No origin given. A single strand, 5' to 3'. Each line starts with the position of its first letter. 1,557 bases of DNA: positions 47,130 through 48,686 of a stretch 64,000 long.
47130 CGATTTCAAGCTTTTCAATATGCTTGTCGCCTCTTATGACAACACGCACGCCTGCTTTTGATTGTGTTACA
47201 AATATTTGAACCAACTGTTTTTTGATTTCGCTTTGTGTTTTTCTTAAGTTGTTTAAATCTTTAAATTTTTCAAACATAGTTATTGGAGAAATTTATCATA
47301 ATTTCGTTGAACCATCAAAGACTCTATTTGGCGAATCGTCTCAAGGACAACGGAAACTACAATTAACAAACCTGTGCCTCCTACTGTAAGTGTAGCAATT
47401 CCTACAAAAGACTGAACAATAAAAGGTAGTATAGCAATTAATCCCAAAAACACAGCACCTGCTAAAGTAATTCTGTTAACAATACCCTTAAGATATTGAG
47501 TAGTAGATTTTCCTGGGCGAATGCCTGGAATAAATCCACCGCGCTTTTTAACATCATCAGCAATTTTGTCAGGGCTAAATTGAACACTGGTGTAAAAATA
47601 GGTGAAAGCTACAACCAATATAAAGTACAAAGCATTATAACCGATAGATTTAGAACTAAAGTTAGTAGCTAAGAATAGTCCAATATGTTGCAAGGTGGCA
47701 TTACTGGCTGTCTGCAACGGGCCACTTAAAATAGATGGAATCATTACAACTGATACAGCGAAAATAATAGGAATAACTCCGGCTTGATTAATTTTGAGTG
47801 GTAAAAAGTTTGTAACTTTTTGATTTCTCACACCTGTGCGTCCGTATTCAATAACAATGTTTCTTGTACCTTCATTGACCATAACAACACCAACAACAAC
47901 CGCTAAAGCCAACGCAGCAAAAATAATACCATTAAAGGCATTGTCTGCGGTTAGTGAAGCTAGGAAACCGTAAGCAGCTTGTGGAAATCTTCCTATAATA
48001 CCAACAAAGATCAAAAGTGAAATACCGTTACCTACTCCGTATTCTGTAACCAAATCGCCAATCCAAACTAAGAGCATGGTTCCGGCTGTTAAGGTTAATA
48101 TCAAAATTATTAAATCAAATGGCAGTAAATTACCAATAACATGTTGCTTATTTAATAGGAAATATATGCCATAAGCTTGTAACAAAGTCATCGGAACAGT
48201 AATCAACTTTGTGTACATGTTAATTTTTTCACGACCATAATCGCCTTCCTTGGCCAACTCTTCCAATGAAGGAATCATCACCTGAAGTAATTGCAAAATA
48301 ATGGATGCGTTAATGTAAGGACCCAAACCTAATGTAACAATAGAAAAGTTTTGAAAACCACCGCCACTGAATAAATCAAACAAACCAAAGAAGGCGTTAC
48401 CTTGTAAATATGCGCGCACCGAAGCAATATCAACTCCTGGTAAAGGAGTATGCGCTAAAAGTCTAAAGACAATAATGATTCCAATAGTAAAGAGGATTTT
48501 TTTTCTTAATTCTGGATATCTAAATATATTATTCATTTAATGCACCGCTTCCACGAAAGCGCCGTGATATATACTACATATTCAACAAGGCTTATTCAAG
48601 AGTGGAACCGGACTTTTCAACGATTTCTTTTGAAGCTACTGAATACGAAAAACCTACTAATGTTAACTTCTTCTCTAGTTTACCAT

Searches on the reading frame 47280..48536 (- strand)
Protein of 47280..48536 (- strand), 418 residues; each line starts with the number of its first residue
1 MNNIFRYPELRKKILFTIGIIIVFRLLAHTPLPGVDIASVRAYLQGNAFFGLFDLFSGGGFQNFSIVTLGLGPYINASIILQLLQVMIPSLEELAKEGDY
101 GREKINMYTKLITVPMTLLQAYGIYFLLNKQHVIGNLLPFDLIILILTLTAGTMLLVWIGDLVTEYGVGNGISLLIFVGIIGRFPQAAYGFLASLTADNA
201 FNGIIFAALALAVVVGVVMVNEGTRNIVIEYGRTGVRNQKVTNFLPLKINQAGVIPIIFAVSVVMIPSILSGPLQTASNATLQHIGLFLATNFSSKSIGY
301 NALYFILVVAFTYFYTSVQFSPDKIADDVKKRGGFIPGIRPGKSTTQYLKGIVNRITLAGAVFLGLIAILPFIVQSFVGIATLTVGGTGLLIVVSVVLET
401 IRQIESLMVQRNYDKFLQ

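Call 75: search_protein_families(library=pfam, proteins=[window:47280-48536:-], max_evalue=0.0001)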
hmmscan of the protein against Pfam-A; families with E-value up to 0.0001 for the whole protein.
window:47280-48536:- (418 aa): 1 family
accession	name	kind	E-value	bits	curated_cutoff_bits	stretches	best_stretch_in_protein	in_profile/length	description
PF00344.25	SecY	-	5e-100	335.2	32.2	1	65-401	1-306/306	SecY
